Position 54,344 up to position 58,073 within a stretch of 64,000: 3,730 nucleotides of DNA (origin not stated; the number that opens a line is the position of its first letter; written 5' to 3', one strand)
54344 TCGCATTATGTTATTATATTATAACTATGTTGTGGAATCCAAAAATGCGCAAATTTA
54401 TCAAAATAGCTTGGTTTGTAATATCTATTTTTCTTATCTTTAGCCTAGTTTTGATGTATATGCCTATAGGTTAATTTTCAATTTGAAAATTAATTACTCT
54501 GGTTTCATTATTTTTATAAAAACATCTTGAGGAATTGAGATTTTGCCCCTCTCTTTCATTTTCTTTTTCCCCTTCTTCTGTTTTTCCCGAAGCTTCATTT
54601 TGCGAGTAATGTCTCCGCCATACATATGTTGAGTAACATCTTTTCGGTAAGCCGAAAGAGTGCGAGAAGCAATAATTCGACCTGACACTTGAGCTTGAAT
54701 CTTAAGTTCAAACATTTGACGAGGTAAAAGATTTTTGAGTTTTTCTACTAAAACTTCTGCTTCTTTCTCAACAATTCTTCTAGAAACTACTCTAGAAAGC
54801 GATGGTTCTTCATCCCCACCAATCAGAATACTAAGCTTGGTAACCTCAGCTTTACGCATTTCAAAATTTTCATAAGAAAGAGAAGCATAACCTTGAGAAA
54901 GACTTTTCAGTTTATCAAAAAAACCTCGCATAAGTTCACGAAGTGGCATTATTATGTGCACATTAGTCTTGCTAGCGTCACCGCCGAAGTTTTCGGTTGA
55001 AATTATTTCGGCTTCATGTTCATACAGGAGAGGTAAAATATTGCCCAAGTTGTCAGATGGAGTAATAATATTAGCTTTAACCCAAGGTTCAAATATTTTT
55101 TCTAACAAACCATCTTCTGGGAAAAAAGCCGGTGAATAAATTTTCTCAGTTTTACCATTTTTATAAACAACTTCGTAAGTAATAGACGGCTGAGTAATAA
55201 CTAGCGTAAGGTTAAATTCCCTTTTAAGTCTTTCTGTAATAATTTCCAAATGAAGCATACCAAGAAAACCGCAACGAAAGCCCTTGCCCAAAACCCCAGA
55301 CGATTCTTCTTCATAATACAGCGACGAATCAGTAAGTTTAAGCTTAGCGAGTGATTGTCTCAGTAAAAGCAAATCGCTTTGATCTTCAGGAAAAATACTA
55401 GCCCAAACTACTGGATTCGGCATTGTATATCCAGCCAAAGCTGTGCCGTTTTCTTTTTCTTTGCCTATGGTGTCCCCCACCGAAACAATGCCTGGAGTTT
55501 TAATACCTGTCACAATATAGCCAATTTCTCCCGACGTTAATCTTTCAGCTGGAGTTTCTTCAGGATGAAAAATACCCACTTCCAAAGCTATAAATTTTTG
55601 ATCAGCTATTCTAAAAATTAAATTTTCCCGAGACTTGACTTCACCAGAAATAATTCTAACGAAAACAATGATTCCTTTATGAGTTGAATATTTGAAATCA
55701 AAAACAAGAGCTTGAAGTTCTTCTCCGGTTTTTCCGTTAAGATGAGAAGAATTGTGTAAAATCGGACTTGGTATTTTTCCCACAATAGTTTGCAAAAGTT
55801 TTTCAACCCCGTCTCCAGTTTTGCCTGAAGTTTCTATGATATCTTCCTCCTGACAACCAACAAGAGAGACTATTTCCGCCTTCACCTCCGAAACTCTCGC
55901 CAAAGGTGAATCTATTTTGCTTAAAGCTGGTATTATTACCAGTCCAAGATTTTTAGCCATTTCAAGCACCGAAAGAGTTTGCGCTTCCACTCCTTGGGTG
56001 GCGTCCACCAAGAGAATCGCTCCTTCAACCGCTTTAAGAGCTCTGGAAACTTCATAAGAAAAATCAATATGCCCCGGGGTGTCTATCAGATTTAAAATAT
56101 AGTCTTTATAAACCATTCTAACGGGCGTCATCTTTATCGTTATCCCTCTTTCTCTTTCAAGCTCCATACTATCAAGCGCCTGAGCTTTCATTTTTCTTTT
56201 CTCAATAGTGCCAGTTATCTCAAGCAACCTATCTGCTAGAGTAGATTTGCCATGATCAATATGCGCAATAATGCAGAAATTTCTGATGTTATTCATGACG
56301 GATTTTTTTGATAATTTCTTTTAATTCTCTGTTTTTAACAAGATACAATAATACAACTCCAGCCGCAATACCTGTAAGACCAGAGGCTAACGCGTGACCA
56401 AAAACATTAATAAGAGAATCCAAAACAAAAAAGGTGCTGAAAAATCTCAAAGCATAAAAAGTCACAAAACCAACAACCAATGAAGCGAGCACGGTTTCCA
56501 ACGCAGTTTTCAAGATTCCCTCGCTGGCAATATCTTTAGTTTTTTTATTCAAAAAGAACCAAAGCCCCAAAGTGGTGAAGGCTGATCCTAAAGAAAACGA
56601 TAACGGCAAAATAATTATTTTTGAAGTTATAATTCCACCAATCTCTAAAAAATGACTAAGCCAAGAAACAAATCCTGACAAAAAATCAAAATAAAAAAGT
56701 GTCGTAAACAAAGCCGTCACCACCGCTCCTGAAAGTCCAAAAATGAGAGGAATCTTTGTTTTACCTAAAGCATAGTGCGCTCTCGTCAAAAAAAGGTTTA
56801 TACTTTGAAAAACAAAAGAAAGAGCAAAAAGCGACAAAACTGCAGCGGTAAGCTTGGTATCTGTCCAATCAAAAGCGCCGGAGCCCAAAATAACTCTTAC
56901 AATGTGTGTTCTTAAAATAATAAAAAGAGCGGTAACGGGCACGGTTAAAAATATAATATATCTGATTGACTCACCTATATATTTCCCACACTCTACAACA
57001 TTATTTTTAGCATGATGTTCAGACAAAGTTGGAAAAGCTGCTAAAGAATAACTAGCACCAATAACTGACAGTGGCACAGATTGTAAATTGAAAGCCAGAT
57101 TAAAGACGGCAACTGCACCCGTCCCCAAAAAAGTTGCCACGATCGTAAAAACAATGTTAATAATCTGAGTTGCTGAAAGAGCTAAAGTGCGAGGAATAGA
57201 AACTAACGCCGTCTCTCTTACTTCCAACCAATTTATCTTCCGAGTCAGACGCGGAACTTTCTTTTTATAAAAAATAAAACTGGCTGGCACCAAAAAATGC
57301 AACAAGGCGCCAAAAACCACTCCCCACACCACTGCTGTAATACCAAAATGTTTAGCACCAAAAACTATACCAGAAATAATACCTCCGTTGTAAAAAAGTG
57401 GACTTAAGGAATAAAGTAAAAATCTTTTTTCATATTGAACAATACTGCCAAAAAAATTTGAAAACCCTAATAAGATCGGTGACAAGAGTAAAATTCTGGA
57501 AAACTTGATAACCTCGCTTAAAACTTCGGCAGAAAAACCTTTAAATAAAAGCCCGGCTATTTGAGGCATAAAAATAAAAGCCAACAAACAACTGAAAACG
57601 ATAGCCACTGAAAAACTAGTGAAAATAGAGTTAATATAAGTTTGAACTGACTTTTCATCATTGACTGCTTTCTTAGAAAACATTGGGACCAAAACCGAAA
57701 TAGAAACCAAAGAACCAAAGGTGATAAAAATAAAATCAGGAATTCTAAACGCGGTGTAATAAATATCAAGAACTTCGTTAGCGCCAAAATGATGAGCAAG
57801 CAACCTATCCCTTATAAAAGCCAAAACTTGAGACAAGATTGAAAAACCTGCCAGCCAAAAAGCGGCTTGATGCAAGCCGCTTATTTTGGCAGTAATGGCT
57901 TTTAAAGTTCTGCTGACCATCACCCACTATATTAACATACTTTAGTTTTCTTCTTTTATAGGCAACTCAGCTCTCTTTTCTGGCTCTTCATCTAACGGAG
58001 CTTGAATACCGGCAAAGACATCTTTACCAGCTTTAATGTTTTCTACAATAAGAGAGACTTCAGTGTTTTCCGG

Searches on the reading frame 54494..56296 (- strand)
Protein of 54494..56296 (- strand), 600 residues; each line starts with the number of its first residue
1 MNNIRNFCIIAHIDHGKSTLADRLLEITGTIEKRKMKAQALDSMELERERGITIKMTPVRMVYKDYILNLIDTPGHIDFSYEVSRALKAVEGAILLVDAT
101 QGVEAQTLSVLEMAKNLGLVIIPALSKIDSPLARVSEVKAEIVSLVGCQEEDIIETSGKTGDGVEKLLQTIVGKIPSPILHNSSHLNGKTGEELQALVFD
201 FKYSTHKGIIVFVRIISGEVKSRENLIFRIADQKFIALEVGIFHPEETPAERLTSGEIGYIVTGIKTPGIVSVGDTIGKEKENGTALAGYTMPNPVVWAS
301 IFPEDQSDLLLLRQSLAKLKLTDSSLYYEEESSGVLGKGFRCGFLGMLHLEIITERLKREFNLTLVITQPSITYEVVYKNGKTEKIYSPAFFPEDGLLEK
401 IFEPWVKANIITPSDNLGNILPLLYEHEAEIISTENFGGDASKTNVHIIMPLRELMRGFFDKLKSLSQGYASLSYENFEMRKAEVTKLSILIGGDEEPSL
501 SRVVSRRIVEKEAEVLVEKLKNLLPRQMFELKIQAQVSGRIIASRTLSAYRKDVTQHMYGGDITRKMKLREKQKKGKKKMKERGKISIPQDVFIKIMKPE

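Call 43: search_protein_families(library=pfam, proteins=[window:54494-56296:-], max_evalue=0.00001)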
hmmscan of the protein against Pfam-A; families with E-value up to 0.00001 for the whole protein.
window:54494-56296:- (600 aa): 4 families
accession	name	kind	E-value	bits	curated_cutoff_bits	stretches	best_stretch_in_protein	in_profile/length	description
PF00009.33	GTP_EFTU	-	4.5e-56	189.9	26.5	1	3-177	2-188/188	Elongation factor Tu GTP binding domain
PF06421.17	LepA_C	-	1.4e-35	122.1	29.7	1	498-598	7-107/107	GTP-binding protein LepA C-terminus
PF00679.30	EFG_C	-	3.3e-15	56.3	27.9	1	401-484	2-82/89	Elongation factor G C-terminus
PF14492.12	EFG_III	-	4.6e-08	33.4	27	1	292-367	1-73/75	Elongation Factor G, domain III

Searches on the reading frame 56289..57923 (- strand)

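Call 43: search_protein_families(library=pfam, proteins=[window:56289-57923:-], max_evalue=0.00001)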
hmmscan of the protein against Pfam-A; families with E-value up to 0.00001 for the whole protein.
window:56289-57923:- (544 aa): 4 families
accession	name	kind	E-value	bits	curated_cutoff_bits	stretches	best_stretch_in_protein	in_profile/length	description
PF03023.19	MurJ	-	6.9e-64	216.5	27.4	1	42-508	1-450/451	Lipid II flippase MurJ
PF13440.11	Polysacc_synt_3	-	1.1e-13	51.5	23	1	90-348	40-286/293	Polysaccharide biosynthesis protein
PF01943.22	Polysacc_synt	-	2.4e-09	37.5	28.2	1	21-302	5-272/274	Polysaccharide biosynthesis protein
PF01554.23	MatE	-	1.1e-08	35.4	24.9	1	247-406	4-158/161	MatE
